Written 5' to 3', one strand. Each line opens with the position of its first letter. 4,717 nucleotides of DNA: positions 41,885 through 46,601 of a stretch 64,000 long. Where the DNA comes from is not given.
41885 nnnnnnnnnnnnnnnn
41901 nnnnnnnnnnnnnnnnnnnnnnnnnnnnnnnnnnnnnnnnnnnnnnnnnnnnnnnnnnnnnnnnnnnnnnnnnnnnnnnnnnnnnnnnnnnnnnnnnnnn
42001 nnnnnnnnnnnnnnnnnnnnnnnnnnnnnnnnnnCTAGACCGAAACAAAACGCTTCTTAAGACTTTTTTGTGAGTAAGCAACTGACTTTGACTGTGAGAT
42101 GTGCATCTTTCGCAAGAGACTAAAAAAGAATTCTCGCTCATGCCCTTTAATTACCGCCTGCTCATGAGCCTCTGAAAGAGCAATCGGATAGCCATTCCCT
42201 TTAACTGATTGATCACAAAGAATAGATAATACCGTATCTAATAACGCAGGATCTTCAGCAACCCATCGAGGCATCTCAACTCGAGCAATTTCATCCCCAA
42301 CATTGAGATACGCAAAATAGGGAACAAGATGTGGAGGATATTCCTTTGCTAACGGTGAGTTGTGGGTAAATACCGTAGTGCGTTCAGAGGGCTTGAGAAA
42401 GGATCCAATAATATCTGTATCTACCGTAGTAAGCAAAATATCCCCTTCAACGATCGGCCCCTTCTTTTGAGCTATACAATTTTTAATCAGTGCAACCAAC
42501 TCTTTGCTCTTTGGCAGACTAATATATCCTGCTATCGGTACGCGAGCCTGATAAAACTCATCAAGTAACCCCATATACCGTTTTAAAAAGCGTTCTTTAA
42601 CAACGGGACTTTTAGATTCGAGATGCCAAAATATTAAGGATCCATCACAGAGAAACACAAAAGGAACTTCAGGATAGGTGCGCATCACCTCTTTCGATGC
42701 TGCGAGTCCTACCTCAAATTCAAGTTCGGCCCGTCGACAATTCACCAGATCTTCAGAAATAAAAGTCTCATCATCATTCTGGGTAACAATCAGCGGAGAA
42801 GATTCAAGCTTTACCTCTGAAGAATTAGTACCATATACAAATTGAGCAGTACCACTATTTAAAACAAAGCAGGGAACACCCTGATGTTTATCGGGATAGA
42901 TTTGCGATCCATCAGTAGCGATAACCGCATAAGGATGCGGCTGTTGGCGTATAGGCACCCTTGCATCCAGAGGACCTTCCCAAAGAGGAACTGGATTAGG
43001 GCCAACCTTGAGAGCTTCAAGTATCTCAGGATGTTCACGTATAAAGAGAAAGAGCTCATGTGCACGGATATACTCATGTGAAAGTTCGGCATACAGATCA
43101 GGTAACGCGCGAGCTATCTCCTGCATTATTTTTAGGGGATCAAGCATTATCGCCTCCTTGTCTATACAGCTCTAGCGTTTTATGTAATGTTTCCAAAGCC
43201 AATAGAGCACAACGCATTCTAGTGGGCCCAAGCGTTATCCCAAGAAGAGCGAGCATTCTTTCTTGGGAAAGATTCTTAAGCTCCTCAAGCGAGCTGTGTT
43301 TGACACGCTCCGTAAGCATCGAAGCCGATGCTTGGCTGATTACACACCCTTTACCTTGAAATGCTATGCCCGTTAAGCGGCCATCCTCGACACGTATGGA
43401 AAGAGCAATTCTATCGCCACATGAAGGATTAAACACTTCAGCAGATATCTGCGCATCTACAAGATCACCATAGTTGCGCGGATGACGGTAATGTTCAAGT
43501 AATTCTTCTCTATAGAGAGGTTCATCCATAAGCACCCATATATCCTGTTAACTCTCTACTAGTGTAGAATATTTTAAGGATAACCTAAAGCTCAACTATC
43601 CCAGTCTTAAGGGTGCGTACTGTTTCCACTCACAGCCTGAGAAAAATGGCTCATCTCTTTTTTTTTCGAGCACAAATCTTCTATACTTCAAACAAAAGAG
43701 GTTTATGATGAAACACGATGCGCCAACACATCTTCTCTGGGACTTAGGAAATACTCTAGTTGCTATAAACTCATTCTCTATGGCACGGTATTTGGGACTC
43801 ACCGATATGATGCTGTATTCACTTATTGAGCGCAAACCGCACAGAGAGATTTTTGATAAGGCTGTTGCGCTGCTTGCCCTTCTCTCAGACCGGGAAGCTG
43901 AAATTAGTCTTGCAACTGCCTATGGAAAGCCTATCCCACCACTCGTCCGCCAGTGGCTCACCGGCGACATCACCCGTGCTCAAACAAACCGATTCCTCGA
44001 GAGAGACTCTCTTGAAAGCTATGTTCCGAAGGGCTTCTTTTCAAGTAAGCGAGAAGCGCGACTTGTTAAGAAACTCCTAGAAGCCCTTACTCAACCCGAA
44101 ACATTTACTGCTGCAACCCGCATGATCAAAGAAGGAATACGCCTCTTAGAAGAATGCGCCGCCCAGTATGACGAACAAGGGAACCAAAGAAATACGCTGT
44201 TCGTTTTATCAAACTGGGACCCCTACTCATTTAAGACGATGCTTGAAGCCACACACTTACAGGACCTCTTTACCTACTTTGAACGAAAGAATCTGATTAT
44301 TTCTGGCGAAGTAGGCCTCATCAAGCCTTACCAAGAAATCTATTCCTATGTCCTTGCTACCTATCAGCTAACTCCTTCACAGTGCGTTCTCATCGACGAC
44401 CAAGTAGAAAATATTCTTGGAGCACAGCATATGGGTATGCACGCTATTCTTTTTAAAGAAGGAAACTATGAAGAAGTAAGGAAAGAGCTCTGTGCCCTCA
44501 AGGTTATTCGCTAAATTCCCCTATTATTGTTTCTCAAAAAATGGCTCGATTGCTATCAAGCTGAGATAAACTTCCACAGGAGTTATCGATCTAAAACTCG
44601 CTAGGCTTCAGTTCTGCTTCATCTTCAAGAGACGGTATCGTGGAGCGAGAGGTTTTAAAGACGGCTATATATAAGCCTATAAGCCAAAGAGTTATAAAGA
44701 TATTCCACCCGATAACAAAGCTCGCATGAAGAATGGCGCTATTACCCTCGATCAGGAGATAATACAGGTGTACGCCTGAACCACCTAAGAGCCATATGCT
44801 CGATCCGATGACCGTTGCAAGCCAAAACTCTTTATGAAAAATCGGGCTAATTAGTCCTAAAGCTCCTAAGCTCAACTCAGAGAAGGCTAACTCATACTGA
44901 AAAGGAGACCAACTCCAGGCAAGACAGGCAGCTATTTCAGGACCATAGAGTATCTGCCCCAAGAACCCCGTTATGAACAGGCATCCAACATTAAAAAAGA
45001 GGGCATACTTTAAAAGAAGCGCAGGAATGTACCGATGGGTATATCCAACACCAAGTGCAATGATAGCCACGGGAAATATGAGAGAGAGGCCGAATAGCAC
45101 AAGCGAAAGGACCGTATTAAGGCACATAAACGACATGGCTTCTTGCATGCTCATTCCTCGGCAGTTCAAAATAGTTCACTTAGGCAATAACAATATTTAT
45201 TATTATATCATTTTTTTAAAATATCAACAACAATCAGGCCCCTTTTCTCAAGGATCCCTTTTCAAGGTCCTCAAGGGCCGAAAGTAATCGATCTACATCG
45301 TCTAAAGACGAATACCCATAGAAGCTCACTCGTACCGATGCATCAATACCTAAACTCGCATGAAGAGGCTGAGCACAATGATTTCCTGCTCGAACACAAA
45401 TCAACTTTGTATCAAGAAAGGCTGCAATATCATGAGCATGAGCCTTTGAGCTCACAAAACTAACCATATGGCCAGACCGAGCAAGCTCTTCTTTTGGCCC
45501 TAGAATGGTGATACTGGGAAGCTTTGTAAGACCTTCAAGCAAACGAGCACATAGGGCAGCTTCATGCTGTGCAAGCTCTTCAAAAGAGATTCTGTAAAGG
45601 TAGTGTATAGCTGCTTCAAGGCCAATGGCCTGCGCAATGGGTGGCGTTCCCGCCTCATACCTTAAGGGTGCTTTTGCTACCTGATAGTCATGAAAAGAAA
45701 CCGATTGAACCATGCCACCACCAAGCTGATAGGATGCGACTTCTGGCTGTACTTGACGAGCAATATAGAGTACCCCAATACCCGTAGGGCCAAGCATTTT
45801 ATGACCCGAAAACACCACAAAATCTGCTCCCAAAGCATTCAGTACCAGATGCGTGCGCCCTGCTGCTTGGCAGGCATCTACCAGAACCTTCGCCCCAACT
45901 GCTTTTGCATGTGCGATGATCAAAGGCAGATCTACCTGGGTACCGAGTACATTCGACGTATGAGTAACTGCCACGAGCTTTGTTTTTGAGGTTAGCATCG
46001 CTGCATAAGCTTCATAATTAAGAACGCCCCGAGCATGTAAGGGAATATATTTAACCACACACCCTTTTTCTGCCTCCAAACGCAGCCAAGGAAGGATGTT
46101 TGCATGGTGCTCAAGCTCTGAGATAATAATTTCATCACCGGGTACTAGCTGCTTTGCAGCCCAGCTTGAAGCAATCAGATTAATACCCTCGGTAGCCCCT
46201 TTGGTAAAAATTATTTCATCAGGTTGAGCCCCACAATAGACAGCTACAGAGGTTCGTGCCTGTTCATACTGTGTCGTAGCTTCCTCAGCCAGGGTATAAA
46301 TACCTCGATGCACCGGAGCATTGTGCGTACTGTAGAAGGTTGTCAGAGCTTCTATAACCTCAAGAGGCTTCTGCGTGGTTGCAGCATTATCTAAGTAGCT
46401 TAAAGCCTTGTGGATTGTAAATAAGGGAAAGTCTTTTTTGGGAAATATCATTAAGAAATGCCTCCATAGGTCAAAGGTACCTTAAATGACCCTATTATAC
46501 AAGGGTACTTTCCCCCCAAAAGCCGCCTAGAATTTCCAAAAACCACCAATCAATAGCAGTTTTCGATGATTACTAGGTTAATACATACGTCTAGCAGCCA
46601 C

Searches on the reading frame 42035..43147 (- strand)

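Call 65: search_protein_families(library=pfam, proteins=[window:42035-43147:-], max_evalue=0.0001)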
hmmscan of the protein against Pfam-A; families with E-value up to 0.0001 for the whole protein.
window:42035-43147:- (370 aa): 1 family
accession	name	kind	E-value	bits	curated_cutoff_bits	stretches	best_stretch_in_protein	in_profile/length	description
PF09376.16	NurA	-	3.6e-29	102.4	21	1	75-333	3-254/254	NurA domain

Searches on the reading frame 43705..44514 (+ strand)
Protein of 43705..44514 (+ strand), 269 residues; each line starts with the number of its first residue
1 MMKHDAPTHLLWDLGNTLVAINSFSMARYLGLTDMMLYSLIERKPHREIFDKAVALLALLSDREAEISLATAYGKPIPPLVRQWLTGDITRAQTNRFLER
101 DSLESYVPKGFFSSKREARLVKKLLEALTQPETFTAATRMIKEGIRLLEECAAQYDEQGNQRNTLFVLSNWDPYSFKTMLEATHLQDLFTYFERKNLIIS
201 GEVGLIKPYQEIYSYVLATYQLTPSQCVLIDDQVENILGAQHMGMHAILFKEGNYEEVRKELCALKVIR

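Call 65: search_protein_families(library=pfam, proteins=[window:43705-44514:+], max_evalue=0.0001)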
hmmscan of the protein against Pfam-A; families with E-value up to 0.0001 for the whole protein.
window:43705-44514:+ (269 aa): 3 families
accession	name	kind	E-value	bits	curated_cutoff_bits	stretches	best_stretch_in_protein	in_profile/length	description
PF13242.12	Hydrolase_like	-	4.5e-09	36.5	22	1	207-257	4-55/75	HAD-hyrolase-like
PF13419.12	HAD_2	-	2.5e-07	31.4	23.8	1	158-249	91-177/178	Haloacid dehalogenase-like hydrolase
PF00702.32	Hydrolase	-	1.5e-06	29.2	26.4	1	162-244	116-191/191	haloacid dehalogenase-like hydrolase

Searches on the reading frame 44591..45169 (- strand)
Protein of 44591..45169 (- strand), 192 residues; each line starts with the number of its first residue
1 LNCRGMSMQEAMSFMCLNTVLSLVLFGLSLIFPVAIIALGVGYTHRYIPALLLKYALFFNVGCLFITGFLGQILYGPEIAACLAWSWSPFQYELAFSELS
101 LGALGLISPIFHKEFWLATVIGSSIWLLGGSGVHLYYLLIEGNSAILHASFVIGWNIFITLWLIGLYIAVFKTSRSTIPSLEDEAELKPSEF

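Call 79: search_protein_families(library=pfam, proteins=[window:44591-45169:-], max_evalue=0.001)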
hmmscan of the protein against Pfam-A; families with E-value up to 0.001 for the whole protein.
window:44591-45169:- (192 aa): 1 family
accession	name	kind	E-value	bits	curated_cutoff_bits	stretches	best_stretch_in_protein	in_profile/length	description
PF20589.3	DUF6790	-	9.6e-26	91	27.1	1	21-171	3-153/158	Family of unknown function (DUF6790)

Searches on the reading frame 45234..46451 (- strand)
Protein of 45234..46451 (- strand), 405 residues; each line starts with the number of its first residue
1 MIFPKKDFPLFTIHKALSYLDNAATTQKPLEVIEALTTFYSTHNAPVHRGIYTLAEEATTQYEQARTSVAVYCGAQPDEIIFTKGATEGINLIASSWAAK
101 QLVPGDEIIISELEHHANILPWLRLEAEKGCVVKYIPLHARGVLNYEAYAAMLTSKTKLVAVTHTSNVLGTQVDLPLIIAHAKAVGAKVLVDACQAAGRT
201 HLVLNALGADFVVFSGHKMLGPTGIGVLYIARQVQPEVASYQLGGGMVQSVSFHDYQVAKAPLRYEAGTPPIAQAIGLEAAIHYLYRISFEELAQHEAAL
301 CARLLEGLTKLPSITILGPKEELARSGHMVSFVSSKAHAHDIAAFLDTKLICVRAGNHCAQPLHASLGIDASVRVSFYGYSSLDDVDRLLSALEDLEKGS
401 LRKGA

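Call 65: search_protein_families(library=pfam, proteins=[window:45234-46451:-], max_evalue=0.0001)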
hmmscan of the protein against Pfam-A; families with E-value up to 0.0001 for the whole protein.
window:45234-46451:- (405 aa): 2 families
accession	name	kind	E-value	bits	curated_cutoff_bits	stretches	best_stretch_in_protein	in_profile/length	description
PF00266.25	Aminotran_5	-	5.7e-129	430.7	21.5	1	19-389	2-371/371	Aminotransferase class-V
PF01053.26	Cys_Met_Meta_PP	-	4.4e-07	29.2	27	1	144-221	125-201/381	Cys/Met metabolism PLP-dependent enzyme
